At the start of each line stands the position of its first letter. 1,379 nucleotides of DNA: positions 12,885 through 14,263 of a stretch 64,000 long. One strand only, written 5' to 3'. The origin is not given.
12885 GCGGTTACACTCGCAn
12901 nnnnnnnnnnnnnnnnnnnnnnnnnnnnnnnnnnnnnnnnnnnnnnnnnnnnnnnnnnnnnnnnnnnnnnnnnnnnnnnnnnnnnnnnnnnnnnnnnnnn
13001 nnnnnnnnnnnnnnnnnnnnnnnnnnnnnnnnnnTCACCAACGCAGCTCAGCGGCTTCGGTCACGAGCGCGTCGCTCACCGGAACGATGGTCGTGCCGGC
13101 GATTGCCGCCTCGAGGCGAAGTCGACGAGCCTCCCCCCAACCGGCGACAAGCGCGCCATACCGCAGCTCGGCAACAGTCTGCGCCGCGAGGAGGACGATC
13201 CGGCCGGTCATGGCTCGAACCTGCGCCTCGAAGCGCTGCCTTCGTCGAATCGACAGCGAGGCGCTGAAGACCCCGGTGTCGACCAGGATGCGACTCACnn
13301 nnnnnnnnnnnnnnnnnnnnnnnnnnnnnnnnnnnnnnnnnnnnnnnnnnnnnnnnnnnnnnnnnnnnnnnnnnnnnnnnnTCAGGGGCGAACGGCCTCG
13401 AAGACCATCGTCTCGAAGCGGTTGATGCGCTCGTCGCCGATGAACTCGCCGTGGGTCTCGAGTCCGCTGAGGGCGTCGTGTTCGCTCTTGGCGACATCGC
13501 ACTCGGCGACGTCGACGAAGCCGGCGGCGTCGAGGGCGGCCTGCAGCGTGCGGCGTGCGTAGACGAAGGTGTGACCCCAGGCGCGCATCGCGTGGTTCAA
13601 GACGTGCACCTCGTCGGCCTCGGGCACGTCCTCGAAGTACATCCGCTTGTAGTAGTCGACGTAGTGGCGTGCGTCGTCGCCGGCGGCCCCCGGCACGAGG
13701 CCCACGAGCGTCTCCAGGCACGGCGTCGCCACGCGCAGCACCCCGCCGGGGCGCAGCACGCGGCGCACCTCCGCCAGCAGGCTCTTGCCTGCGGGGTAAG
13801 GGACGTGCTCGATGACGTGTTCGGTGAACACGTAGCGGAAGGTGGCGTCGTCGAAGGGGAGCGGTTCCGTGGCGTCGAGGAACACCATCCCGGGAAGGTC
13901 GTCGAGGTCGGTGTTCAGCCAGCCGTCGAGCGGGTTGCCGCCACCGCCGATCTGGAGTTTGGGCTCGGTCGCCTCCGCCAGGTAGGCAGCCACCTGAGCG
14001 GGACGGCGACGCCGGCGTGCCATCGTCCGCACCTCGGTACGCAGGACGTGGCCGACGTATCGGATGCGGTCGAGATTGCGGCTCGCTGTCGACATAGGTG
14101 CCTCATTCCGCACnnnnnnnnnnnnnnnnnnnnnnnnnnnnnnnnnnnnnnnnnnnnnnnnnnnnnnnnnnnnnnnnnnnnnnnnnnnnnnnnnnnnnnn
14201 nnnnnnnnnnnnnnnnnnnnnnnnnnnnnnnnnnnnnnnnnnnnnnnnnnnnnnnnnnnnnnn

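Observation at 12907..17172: tRNA-Arg(CCG)-adjacent block: truncated VapC, methyltransferase, fatty-acyl-reductase-like SDR, divergent alkB-TetR without rubredoxins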

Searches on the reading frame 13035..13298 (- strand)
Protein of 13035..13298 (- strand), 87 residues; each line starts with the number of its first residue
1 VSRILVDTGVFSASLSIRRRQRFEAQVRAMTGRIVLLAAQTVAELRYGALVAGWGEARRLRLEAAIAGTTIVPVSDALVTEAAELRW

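Call 7: search_protein_families(library=pfam, proteins=[window:13035-13298:-], max_evalue=0.01)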
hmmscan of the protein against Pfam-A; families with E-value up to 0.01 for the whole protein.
window:13035-13298:- (87 aa): 1 family
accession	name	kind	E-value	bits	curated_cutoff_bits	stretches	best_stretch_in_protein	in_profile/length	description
PF01850.27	PIN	-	9.9e-07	29.8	23.6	1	4-86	1-84/120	PIN domain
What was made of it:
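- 13035..13298 (-): VapC (PIN) pseudogene. It keeps the N-terminal 87 of ~135 aa and lacks the C-terminal NDLWIAA and TAD acidic motifs. Pfam PIN positions 1-84/120 (call 7).
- Checked: A PIN/VapC ORF at 13035-13298 (-) is 87 aa and matches Pfam PIN positions 1-84 of 120 (call 7).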

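Call 8: search_protein_families(library=ncbifam, proteins=[window:13035-13298:-], max_evalue=0.01)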
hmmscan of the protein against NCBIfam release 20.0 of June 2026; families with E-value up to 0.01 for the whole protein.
window:13035-13298:- (87 aa): 1 family
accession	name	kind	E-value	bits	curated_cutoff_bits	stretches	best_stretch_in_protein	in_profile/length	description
NF047863.1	VapCLeptosp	equivalog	0.0072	16.6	140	1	17-86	13-82/130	type II toxin-antitoxin system tRNA(fMet)-specific endonuclease VapC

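Call 38: search_solved_structures(query=window:13035-13298:-, max_evalue=1, show_alignments=2)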
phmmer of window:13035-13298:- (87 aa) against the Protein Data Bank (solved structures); distinct sequences matched with E-value up to 1: 5.
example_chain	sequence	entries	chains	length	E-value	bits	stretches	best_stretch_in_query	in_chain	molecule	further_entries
2h1c_A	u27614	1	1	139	0.068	17.2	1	4-60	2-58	Trafficking protein B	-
2h1o_A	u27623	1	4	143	0.18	15.8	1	4-59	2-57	Trafficking protein B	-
2bsq_A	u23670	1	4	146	0.19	15.8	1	4-59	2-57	TRAFFICKING PROTEIN B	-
3dbo_B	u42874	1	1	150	0.58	14.2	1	6-81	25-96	Uncharacterized protein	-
4ob1_A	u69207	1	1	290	0.98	13.5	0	3-59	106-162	Cobalt-containing nitrile hydratase subunit alpha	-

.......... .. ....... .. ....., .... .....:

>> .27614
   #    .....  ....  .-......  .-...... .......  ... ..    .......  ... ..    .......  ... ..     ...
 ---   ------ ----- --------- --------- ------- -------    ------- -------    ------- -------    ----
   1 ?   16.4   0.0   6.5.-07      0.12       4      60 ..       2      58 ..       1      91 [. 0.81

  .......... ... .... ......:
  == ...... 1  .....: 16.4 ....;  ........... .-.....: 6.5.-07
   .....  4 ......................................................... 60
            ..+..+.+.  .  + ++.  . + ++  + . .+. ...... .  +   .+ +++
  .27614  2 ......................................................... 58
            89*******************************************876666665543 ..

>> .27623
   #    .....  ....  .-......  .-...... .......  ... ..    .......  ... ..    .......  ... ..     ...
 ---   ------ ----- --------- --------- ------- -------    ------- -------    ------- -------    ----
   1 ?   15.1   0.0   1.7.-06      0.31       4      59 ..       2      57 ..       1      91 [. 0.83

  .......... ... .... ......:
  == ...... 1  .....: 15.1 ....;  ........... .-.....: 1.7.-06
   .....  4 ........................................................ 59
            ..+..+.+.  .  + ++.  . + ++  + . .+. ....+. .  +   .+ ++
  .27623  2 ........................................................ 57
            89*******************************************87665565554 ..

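Call 55: find_homologous_proteins(query=window:13035-13298:-, max_evalue=0.00001)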
Query window:13035-13298:- (87 aa): 493 proteins with E <= 0.00001 among 570 candidates; the best 120 are listed.
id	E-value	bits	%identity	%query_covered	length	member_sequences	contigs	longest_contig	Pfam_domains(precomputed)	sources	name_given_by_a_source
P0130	2.3e-35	138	79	100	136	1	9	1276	PF01850.28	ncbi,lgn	-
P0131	6.3e-35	136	78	100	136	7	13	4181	PF01850.28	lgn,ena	-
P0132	2.4e-34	134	79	100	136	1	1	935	PF01850.28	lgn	-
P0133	4.1e-33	131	77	100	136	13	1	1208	PF01850.28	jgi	-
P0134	2.2e-32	128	77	100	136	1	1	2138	PF01850.28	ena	-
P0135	5.6e-29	117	75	97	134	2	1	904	PF01850.28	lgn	-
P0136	6.8e-29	117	75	97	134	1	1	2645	PF01850.28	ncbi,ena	-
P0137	1.1e-28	117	76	97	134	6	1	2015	PF01850.28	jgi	jgi:predicted nucleic acid-binding protein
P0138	1.3e-28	116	75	98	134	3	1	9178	PF01850.28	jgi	jgi:tRNA(fMet)-specific endonuclease VapC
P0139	1.6e-28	116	74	97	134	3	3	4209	PF01850.28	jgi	jgi:predicted nucleic acid-binding protein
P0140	1.7e-28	116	74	97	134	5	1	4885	PF01850.28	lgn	-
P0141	2.3e-28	116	75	97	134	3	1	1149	PF01850.28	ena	-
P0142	3.0e-28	115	76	97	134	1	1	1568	PF01850.28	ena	-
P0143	3.0e-28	115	68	100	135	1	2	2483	PF01850.28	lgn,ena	-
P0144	3.1e-28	115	75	97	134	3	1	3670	PF01850.28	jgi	-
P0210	2.8e-26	109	70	97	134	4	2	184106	PF01850.28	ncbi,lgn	-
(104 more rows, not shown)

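Call 56: find_encoding_contigs(protein=P0131, flank=5000, max_places=4)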
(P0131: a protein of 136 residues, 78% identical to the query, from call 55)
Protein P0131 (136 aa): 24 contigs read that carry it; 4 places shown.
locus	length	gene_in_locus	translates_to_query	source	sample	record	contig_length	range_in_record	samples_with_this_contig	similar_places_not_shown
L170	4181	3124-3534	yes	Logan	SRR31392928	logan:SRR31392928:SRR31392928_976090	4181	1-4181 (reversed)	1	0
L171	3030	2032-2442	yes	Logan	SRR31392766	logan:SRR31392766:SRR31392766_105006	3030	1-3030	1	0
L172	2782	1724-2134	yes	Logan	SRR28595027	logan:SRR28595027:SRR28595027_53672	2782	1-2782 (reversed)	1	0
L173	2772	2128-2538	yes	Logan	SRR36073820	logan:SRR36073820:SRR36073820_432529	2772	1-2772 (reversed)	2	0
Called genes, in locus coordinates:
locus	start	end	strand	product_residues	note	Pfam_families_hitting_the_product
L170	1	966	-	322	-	?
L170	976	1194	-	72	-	PF12728:HTH_17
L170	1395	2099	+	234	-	-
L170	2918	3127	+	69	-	-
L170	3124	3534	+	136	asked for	PF01850:PIN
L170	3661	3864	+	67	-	PF23636:DUF7144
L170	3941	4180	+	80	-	?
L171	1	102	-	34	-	?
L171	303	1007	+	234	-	-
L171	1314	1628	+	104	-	PF13744:HTH_37 (weak), PF01381:HTH_3, PF13560:HTH_31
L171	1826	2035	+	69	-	-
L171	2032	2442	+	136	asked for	PF01850:PIN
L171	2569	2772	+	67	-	PF23636:DUF7144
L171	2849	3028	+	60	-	?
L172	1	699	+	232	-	?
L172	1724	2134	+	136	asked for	PF01850:PIN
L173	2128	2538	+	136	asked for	PF01850:PIN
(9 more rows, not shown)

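Call 57: find_encoding_contigs(protein=P0210, flank=6000, max_places=2)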
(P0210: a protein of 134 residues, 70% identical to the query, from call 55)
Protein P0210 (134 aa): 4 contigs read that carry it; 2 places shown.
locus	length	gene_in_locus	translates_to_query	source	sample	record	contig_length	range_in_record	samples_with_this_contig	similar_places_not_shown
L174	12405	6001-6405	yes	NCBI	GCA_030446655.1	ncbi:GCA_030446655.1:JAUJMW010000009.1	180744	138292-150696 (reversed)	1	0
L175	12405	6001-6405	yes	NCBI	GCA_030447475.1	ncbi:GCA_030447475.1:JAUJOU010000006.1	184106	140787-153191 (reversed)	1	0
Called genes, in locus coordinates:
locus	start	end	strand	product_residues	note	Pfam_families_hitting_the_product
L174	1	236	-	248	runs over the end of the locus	-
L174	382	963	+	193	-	PF01872:RibD_C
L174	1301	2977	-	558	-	PF16655:PhoD_N, PF09423:PhoD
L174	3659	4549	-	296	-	PF00892:EamA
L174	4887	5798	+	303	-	PF02899:Phage_int_SAM_1, PF00589:Phage_integrase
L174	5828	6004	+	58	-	-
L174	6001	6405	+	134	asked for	PF01850:PIN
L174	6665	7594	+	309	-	PF13495:Phage_int_SAM_4 (weak), PF02899:Phage_int_SAM_1, PF00589:Phage_integrase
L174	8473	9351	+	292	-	PF00152:tRNA-synt_2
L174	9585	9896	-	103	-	-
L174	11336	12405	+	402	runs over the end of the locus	PF00872:Transposase_mut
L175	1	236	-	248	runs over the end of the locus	-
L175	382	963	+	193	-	PF01872:RibD_C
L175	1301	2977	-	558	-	PF16655:PhoD_N, PF09423:PhoD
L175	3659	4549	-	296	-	PF00892:EamA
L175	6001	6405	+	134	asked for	PF01850:PIN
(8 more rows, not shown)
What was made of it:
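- Intact homologues lie between two tyrosine-recombinase genes and transposases, or beside HTH_17/HTH_3 genes (calls 56, 57). Intact homologues sit among recombinases and transposases (call 57).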

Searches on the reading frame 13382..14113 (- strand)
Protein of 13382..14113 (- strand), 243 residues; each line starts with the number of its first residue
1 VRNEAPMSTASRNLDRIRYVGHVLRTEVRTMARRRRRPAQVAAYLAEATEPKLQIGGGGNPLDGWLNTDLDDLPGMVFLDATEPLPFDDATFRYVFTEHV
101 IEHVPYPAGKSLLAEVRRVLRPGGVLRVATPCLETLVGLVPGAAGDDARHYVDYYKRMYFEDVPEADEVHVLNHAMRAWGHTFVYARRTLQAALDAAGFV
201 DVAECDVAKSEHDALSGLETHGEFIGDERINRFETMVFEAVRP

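Call 7: search_protein_families(library=pfam, proteins=[window:13382-14113:-], max_evalue=0.01)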
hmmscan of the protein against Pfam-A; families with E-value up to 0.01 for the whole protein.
window:13382-14113:- (243 aa): 6 families
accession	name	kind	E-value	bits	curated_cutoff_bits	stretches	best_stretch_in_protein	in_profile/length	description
PF08241.18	Methyltransf_11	-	1e-08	36.1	21.2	1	80-126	50-93/95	Methyltransferase domain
PF13489.12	Methyltransf_23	-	3.6e-07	30.5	27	1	88-203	78-163/164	Methyltransferase domain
PF13649.12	Methyltransf_25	-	1.1e-06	29.7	27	1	80-124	54-97/97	Methyltransferase domain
PF20922.3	Anamorsin_N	-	0.00098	19.3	27.1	0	108-132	67-91/163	Anamorsin, N-terminal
PF13847.12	Methyltransf_31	-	0.0018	18.4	27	1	80-134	62-116/145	Methyltransferase domain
PF08242.18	Methyltransf_12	-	0.0023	19.1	30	1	85-126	57-98/98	Methyltransferase domain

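Call 8: search_protein_families(library=ncbifam, proteins=[window:13382-14113:-], max_evalue=0.01)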
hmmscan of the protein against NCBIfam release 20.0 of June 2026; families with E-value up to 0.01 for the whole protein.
window:13382-14113:- (243 aa): 10 families
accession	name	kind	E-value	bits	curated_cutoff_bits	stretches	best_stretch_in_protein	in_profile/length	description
NF045823.1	PthPhpthDimycoMt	equivalog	1.1e-05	24.8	300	1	71-128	110-166/256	phthiotriol/phenolphthiotriol dimycocerosates methyltransferase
NF045667.1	MTase_DVU1556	equivalog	1.4e-05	24.7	155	1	80-128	73-119/213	DVU_1556 family methyltransferase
NF045825.1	FAmtase_mtf2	equivalog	0.00014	21.2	400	1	43-126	74-156/248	fatty-acid O-methyltransferase Mtf2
NF041537.1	ArsM_AhpD_UU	exception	0.00044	19.2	510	1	76-134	129-186/345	arsenite methyltransferase/AhpD domain selenoprotein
NF040539.1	AST_met_ArsM_2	exception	0.00097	19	240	1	78-126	115-161/262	putative arsinothricin biosynthesis methyltransferase ArsM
NF041675.1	sarc_dimgly_tmase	equivalog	0.0024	17.9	550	1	80-131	123-172/278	sarcosine/dimethylglycine N-methyltransferase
NF001243.0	PRK00216.1-4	equivalog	0.0027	17.1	235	1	84-136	109-155/237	demethylmenaquinone methyltransferase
NF047649.1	MTase_UXPK_star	exception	0.003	16.6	460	1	80-133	135-186/283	methyltransferase/UXPK-star double selenoprotein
TIGR02752.1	MenG_heptapren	equivalog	0.0031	17.1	419.85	1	84-136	107-153/231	demethylmenaquinone methyltransferase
NF041536.1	ArsM_DUF2284_UU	exception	0.0059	15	575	1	81-130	135-182/459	arsenite methyltransferase/DUF2284 domain selenoprotein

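Call 47: find_related_loci(query=window:13382-14095:-, collection=metagenome_contigs, flank=8000)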
Query window:13382-14095:- (237 aa) in metagenome_contigs; peptide patterns used: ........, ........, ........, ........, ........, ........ (x = any residue, [..] = any of these).
189 stretches matched a pattern; 84 encode a relative of the query (tblastn E <= 1e-3); the best 80 are kept; 80 distinct loci.
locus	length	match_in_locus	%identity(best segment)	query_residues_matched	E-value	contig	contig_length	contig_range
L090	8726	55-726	47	18-235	7e-57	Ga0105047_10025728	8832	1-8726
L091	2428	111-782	40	8-234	1e-56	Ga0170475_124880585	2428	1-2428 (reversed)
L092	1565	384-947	50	46-234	4e-55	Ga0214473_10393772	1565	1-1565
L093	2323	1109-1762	41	21-237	5e-53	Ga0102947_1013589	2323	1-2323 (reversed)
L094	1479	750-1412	48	22-237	1e-53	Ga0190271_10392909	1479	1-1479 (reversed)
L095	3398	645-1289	37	22-234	3e-51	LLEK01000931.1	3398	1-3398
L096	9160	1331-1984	48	22-236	3e-51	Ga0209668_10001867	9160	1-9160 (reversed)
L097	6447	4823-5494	43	17-237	5e-50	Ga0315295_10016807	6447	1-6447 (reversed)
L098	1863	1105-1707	42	35-234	4e-50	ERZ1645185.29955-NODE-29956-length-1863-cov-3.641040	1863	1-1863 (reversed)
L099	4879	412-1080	38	18-235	9e-49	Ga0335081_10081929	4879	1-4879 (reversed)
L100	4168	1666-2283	41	35-237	8e-49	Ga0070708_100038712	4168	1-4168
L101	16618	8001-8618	42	31-234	2e-48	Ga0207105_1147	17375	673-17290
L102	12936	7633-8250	43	32-237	8e-48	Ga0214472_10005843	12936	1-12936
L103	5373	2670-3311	40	23-237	1e-47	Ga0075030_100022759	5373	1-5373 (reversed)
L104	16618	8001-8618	42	32-237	2e-47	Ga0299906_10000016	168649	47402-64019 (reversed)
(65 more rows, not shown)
